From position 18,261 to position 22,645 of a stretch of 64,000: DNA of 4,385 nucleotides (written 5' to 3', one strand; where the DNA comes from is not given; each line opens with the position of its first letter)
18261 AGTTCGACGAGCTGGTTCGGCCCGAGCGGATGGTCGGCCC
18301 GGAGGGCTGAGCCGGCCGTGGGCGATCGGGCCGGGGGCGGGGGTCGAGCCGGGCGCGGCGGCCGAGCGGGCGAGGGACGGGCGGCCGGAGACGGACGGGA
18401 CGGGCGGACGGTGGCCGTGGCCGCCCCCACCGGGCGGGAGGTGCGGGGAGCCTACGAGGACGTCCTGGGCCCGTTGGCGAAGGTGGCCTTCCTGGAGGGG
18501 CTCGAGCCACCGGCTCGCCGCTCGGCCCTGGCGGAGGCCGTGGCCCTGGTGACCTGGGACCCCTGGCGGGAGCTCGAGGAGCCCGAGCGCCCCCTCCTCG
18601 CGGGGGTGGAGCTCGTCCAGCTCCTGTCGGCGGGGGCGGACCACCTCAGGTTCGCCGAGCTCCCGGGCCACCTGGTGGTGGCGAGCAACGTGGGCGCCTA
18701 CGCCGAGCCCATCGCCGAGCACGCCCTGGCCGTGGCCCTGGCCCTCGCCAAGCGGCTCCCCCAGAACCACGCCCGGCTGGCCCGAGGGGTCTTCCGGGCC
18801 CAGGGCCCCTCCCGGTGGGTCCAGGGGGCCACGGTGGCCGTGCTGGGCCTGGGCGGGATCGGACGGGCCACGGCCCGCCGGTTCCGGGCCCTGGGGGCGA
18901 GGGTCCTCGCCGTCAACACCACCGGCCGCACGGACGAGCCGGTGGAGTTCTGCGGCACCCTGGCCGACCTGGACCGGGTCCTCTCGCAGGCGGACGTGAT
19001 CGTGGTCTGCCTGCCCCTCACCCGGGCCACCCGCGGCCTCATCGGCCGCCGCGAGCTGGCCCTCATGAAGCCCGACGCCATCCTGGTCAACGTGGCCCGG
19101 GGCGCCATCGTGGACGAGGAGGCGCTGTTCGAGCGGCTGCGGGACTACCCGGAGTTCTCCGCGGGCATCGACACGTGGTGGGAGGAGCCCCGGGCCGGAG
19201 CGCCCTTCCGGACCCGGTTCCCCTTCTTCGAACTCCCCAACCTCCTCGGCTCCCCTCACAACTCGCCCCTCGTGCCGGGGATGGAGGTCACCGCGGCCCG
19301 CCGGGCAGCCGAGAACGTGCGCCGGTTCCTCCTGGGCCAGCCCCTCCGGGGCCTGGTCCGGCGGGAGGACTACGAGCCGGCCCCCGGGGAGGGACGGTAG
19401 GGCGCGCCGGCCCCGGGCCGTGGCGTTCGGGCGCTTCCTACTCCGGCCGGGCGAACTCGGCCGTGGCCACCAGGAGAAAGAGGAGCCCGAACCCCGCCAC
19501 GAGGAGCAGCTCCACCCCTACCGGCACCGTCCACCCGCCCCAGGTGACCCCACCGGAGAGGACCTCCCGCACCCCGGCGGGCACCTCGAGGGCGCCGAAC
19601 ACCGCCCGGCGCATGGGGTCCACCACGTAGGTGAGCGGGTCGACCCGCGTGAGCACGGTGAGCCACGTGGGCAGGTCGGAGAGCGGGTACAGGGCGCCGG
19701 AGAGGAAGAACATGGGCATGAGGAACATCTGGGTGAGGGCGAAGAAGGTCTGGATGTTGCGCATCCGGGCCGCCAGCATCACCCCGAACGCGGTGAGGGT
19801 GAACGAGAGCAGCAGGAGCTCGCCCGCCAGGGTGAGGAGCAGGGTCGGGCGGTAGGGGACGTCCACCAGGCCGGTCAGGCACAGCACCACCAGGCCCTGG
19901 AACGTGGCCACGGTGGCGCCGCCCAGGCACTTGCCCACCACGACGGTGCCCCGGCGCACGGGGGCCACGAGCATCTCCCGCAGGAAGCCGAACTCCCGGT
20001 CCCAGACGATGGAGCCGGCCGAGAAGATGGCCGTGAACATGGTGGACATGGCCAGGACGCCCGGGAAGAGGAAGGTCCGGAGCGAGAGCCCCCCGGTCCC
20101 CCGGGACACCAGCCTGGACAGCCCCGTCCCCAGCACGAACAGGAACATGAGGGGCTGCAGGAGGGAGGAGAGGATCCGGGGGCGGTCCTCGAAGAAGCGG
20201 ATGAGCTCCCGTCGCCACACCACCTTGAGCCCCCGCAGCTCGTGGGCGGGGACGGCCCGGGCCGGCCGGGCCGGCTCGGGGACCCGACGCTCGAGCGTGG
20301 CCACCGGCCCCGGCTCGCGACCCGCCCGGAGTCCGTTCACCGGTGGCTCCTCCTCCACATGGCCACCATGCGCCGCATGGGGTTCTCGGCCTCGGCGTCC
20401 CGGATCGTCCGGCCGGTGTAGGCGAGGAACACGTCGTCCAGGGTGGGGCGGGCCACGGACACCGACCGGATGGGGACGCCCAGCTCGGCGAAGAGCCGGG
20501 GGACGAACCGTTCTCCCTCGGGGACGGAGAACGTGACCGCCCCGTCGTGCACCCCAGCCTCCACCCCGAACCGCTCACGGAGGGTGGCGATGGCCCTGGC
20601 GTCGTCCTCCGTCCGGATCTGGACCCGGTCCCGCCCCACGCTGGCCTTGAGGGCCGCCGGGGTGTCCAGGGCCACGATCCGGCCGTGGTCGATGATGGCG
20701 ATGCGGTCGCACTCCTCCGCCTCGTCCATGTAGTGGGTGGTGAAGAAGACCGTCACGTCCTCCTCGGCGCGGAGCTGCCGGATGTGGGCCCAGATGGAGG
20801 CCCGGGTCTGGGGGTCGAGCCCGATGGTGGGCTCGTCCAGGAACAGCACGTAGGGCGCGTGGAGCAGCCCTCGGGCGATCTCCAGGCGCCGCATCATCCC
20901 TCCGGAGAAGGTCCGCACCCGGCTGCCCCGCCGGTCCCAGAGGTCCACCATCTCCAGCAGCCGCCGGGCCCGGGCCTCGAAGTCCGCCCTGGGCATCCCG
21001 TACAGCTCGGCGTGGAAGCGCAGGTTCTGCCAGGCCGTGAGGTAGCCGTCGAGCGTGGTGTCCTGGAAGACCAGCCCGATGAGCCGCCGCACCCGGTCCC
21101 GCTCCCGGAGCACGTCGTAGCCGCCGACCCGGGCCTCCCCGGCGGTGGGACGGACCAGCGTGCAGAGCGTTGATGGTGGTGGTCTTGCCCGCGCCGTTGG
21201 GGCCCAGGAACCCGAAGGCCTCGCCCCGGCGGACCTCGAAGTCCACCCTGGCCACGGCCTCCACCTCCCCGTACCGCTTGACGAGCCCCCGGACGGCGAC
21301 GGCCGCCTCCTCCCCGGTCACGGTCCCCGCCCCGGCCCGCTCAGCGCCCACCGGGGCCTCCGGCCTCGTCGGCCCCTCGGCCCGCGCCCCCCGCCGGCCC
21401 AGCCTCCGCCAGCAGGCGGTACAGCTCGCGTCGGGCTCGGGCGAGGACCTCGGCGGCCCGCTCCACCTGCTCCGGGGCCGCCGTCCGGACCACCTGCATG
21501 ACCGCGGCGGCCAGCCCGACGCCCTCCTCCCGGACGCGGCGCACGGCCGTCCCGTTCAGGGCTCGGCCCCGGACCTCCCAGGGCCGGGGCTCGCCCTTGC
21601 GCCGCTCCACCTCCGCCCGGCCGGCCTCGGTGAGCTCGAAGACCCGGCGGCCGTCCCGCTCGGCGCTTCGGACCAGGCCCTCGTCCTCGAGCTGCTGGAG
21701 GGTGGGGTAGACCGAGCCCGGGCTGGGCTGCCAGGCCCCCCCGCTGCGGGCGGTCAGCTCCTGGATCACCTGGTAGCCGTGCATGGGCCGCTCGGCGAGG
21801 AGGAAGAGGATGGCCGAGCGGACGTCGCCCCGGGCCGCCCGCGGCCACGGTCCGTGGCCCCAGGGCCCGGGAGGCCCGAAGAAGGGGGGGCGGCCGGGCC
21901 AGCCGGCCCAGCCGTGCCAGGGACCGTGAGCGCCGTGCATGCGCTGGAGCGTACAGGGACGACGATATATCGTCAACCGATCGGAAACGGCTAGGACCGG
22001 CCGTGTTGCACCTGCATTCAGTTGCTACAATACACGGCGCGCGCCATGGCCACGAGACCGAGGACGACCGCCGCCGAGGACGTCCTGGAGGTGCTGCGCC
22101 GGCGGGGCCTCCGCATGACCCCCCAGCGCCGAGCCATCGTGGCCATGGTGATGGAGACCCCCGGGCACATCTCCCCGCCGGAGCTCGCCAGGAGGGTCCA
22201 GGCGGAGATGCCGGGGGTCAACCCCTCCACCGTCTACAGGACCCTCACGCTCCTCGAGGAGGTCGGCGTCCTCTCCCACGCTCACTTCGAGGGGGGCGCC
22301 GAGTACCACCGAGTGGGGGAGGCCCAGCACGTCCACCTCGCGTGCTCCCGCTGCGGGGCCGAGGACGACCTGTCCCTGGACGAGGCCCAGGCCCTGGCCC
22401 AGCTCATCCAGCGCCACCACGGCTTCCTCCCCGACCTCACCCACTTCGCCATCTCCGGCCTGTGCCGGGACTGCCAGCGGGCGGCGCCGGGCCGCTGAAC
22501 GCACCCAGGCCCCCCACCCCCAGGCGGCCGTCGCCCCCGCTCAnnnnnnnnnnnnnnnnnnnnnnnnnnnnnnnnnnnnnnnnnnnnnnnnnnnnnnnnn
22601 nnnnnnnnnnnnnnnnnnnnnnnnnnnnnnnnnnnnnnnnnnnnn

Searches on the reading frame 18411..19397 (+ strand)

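Call 42: search_protein_families(library=pfam, proteins=[window:18411-19397:+], max_evalue=0.0001)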
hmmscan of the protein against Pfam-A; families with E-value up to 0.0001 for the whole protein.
window:18411-19397:+ (329 aa): 3 families
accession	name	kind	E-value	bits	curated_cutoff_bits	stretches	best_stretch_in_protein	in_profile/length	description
PF02826.25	2-Hacid_dh_C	-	3.9e-45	153.8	25.1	1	107-284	2-177/178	D-isomer specific 2-hydroxyacid dehydrogenase, NAD binding domain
PF01262.27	AlaDh_PNT_C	-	1.6e-05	24.9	23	1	122-229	11-129/214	Alanine dehydrogenase/PNT, C-terminal domain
PF03446.21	NAD_binding_2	-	4.7e-05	23.9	21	1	141-242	1-106/161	NAD binding domain of 6-phosphogluconate dehydrogenase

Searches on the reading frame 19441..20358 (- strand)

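Call 42: search_protein_families(library=pfam, proteins=[window:19441-20358:-], max_evalue=0.0001)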
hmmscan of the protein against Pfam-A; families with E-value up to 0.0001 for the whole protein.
window:19441-20358:- (306 aa): 3 families
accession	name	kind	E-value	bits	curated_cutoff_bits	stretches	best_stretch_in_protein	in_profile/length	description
PF01061.29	ABC2_membrane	-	5.5e-35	121.3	26.9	1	44-253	3-210/211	ABC-2 type transporter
PF12698.13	ABC2_membrane_3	-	2.2e-19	70.2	31.6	1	92-298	159-345/347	ABC-2 family transporter protein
PF12679.13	ABC2_membrane_2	-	1.7e-06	27.9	27.2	1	107-262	80-245/283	ABC-2 family transporter protein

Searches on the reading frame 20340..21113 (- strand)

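Call 42: search_protein_families(library=pfam, proteins=[window:20340-21113:-], max_evalue=0.0001)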
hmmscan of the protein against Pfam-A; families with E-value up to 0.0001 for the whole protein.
window:20340-21113:- (258 aa): 2 families
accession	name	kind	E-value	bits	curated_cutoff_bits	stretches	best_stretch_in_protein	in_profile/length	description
PF00005.33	ABC_tran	-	3.1e-14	54.2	25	1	4-96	53-136/137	ABC transporter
PF13732.12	DrrA1-3_C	-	1.2e-08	35.9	27.4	1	152-232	3-80/81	ATP-binding protein DrrA1-3-like, C-terminal domain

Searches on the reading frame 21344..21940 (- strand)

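Call 42: search_protein_families(library=pfam, proteins=[window:21344-21940:-], max_evalue=0.0001)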
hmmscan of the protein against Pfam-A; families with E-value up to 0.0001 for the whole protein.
window:21344-21940:- (199 aa): 1 family
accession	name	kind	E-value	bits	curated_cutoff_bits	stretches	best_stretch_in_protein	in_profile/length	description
PF03551.20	PadR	-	5.6e-22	78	27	1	44-112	1-74/75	Transcriptional regulator PadR-like family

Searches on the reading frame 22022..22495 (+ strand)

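Call 42: search_protein_families(library=pfam, proteins=[window:22022-22495:+], max_evalue=0.0001)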
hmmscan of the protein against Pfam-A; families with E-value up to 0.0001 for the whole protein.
window:22022-22495:+ (158 aa): 3 families
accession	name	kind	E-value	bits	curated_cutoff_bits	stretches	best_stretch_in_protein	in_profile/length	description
PF01475.25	FUR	-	1e-22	81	23.1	1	28-135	2-111/121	Ferric uptake regulator family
PF12840.13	HTH_20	-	6.9e-06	26.4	27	1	34-84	4-48/51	Helix-turn-helix domain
PF13565.12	HTH_32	-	4.7e-05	24.3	33.7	0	31-75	28-73/73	Homeodomain-like domain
